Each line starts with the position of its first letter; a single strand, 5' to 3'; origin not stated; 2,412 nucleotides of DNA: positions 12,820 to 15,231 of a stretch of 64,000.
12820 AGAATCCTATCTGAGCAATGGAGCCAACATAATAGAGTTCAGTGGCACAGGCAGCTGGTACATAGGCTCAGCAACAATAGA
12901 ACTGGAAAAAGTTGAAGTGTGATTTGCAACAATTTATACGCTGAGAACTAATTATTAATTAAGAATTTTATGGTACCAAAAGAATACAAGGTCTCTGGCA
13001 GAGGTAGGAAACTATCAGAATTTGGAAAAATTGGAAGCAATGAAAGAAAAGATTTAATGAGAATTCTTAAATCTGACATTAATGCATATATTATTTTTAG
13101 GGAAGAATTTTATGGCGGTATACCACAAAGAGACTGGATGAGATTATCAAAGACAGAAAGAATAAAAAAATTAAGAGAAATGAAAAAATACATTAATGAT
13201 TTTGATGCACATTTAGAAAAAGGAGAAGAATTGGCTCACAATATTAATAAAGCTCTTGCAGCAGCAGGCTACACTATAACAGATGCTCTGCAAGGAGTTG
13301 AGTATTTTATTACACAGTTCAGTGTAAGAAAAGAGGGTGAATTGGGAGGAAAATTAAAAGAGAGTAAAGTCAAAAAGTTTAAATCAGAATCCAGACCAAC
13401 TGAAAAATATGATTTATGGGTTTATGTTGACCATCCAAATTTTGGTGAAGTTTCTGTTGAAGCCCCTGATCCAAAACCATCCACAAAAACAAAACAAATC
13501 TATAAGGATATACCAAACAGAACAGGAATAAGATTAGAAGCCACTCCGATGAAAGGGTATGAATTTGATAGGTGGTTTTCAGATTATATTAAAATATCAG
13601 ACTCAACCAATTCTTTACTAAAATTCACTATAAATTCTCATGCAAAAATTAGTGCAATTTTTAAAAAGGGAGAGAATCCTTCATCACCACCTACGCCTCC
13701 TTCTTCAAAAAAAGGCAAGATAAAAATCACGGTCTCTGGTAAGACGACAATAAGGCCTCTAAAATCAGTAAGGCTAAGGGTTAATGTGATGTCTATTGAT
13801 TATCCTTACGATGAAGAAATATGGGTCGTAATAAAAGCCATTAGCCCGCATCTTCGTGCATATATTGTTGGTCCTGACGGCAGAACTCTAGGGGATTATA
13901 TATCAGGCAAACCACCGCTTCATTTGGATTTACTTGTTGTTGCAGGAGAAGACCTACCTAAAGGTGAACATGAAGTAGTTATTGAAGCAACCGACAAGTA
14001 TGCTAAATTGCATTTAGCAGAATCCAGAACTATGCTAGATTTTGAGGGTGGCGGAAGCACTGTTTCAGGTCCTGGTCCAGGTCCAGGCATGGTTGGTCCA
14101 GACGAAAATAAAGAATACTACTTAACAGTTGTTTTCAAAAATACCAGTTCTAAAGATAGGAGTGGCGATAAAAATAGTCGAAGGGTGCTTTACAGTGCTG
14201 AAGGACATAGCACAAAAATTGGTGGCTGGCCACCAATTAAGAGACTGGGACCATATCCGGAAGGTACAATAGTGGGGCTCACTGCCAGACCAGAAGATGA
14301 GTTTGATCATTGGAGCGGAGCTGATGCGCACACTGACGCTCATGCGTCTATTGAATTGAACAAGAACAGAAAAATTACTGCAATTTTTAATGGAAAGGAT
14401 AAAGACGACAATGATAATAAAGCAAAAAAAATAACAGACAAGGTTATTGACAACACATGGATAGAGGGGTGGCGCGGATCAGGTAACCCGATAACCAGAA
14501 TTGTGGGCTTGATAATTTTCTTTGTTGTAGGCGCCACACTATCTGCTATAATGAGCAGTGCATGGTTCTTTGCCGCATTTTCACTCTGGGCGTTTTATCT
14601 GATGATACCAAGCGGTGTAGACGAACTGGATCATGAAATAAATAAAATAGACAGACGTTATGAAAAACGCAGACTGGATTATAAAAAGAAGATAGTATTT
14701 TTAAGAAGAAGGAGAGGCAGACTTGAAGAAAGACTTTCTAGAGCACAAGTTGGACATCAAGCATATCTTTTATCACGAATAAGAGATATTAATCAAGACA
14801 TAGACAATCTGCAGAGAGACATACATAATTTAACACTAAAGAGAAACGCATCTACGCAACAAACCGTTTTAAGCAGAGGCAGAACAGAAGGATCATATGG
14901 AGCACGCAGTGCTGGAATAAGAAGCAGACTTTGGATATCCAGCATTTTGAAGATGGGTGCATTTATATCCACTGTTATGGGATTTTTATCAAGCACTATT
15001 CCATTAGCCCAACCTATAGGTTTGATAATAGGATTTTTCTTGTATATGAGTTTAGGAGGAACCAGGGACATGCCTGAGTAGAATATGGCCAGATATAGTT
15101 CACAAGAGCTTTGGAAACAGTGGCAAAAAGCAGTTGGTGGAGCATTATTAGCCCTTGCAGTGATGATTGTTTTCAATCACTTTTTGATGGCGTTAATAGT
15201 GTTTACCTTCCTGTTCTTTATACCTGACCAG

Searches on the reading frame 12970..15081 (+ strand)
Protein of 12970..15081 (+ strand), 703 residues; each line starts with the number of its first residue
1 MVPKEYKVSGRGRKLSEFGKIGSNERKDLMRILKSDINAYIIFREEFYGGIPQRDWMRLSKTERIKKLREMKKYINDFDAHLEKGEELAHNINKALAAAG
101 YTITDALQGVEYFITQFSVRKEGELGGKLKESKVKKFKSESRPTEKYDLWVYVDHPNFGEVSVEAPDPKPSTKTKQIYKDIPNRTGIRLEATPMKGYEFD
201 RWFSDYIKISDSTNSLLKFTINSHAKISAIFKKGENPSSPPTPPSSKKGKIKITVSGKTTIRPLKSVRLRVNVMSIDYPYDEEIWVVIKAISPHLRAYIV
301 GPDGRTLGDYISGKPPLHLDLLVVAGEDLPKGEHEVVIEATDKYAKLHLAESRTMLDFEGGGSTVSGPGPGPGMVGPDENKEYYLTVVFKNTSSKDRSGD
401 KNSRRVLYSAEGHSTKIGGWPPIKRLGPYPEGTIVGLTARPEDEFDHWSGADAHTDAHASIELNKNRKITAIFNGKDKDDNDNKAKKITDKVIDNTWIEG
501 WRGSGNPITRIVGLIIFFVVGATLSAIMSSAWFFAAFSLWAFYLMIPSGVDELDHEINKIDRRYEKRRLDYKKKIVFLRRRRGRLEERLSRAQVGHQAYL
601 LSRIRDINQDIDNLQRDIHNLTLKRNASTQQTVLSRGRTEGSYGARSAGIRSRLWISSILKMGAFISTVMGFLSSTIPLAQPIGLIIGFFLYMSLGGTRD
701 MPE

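Call 83: search_protein_families(library=pfam, proteins=[window:12970-15081:+], max_evalue=0.001)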
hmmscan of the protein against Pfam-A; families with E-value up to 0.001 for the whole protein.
window:12970-15081:+ (703 aa): 1 family
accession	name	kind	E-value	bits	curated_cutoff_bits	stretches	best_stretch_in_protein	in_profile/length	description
PF18998.6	Flg_new_2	-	4.1e-12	46.3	23.6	1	187-233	25-71/73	Divergent InlB B-repeat domain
